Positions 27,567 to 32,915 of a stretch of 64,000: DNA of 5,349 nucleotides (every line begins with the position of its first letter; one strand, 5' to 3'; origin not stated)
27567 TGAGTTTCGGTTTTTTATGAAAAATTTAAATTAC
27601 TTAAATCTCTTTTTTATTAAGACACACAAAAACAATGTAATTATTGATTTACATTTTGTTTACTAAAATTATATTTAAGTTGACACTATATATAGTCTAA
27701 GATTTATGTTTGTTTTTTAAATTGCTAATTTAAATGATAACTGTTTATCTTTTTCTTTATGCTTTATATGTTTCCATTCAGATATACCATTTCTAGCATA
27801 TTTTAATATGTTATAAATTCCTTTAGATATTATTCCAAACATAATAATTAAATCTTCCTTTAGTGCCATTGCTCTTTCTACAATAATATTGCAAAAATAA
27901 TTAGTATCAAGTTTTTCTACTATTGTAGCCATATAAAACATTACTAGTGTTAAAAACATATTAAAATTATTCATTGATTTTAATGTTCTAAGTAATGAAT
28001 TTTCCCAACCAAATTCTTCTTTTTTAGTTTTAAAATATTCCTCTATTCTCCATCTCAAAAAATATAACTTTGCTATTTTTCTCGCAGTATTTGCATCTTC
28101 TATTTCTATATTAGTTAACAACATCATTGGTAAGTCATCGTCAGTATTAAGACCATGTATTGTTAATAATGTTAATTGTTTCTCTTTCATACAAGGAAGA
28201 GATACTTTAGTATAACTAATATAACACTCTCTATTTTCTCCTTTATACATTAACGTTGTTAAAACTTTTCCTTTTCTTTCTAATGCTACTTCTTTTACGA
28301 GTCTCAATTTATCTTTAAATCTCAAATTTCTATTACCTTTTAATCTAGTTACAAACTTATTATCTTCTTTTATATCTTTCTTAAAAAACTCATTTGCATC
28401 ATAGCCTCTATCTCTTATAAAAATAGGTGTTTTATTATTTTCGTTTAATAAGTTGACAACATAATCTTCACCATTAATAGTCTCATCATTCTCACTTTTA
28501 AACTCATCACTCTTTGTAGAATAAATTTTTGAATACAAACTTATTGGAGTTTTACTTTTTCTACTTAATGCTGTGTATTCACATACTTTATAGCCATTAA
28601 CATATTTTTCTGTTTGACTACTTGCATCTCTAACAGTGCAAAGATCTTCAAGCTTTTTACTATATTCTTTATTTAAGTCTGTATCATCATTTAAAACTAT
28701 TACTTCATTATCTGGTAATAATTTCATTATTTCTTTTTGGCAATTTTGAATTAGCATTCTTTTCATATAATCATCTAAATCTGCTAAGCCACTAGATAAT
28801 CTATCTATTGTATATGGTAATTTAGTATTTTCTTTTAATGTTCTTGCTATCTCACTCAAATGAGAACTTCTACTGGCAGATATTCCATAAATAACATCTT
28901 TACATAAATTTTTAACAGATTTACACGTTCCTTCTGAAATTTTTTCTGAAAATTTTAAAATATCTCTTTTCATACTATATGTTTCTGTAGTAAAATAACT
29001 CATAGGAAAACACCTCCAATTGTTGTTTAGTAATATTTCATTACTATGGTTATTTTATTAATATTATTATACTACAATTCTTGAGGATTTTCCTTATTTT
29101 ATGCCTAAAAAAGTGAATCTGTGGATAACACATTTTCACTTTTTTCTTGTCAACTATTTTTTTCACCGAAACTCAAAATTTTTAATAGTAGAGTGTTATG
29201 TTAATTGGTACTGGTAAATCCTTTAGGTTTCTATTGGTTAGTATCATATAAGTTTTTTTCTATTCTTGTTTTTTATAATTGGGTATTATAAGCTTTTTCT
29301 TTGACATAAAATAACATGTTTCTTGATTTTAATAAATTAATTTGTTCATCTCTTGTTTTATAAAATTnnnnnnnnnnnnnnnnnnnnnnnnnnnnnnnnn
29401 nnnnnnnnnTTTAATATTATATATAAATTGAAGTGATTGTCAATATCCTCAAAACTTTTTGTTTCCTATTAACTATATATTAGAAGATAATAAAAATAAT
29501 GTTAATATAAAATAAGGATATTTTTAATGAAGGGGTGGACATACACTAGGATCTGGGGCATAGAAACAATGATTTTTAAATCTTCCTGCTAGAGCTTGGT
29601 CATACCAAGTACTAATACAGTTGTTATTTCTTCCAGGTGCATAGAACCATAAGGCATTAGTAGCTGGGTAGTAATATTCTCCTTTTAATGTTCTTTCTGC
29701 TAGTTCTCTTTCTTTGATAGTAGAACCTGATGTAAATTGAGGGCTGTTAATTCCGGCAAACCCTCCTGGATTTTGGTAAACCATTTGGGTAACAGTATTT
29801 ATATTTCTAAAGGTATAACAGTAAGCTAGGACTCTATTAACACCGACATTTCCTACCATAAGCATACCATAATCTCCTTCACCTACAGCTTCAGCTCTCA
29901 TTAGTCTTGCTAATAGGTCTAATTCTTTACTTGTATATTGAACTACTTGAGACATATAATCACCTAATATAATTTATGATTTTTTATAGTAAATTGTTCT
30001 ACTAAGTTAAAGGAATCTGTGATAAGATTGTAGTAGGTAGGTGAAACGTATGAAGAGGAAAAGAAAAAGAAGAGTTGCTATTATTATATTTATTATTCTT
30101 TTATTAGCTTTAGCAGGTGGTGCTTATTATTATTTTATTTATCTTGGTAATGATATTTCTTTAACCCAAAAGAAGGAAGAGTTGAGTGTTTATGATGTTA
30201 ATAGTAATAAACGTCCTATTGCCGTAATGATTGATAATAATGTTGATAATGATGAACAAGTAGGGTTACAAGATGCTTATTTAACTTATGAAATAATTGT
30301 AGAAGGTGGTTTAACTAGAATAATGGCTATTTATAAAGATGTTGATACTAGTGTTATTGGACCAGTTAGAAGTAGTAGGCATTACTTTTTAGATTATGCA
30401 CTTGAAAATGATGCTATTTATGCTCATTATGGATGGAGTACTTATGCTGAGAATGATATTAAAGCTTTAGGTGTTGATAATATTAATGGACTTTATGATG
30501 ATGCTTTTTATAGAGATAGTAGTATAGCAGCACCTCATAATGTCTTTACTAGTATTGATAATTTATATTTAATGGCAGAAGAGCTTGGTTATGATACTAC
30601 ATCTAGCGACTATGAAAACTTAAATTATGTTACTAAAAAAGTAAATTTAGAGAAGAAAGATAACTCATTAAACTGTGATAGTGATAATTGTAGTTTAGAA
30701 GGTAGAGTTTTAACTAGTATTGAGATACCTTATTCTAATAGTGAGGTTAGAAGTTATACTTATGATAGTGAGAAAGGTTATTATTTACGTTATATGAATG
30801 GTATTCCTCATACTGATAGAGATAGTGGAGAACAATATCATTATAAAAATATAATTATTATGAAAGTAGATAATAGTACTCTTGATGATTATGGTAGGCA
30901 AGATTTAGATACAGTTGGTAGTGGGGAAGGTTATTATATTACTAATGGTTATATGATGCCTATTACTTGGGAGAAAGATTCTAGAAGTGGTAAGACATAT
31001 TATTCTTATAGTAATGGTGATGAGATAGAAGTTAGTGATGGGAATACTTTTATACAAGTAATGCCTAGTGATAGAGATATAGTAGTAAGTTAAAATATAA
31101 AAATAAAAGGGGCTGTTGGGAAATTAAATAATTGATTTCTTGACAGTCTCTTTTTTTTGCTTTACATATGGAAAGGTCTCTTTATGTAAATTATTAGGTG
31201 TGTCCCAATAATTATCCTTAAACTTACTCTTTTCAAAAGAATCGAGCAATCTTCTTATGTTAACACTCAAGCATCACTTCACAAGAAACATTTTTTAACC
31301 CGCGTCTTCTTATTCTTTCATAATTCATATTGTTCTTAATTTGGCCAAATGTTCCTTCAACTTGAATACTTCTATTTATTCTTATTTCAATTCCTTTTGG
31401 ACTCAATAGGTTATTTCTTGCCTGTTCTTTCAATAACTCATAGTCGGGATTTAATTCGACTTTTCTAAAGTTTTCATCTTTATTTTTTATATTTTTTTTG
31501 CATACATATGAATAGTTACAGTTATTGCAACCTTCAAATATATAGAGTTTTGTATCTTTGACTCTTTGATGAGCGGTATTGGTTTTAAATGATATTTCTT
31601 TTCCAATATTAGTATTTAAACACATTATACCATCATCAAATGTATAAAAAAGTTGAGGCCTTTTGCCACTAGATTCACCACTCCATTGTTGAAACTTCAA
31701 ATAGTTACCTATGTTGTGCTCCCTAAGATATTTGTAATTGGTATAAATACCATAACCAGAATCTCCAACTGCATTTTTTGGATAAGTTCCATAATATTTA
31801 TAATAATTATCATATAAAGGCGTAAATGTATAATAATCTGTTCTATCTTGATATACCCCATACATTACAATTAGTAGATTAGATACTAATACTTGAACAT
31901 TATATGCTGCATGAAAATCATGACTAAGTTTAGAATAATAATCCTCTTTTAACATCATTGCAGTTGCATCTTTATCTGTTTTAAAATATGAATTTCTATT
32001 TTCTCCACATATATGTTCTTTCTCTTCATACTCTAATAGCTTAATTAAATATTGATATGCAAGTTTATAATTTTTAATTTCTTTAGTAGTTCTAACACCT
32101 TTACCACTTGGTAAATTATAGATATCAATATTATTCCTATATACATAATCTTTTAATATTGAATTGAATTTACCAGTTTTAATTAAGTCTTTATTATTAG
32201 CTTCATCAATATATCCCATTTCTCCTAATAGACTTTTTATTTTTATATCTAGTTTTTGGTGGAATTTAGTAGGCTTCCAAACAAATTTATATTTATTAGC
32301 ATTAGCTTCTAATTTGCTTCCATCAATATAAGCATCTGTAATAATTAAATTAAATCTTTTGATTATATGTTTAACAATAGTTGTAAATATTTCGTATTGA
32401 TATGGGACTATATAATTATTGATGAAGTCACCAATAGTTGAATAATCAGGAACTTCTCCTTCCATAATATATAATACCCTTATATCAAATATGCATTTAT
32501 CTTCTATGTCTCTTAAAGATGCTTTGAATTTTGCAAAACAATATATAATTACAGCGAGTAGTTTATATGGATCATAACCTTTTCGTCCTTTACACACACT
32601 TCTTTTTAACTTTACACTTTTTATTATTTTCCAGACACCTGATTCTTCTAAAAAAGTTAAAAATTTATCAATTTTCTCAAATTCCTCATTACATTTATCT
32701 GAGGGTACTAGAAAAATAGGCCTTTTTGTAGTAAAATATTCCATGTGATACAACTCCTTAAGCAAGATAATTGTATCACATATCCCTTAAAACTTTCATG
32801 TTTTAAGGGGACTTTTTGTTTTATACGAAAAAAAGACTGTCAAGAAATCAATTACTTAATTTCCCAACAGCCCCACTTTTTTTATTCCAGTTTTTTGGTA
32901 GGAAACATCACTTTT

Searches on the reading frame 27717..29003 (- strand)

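Call 19: search_protein_families(library=pfam, proteins=[window:27717-29003:-], max_evalue=0.001)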
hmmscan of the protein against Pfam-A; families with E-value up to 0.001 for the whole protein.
window:27717-29003:- (428 aa): 2 families
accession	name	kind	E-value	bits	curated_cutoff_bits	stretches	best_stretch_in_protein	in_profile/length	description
PF01609.27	DDE_Tnp_1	-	1.5e-11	44.9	23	1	180-354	66-197/200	Transposase DDE domain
PF13701.12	DDE_Tnp_1_4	-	0.00078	18.2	34.7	0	187-361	211-372/435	Transposase DDE domain group 1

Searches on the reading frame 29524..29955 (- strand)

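Call 19: search_protein_families(library=pfam, proteins=[window:29524-29955:-], max_evalue=0.001)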
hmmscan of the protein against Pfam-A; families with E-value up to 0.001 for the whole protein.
window:29524-29955:- (143 aa): 1 family
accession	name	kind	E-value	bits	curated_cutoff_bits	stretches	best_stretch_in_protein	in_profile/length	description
PF07486.17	Hydrolase_2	-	1.4e-14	55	27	1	25-132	1-100/100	Cell Wall Hydrolase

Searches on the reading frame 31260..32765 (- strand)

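Call 19: search_protein_families(library=pfam, proteins=[window:31260-32765:-], max_evalue=0.001)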
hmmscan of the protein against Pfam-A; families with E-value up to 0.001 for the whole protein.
window:31260-32765:- (501 aa): 3 families
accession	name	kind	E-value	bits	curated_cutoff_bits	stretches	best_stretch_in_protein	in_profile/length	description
PF13751.12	DDE_Tnp_1_6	-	1.4e-21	77.5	25.1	1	389-501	6-116/125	Transposase DDE domain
PF05598.16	DUF772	-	2.4e-06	27.9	23.1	1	60-120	1-66/74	Transposase domain (DUF772)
PF01609.27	DDE_Tnp_1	-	1.8e-05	25.1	23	1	283-499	31-193/200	Transposase DDE domain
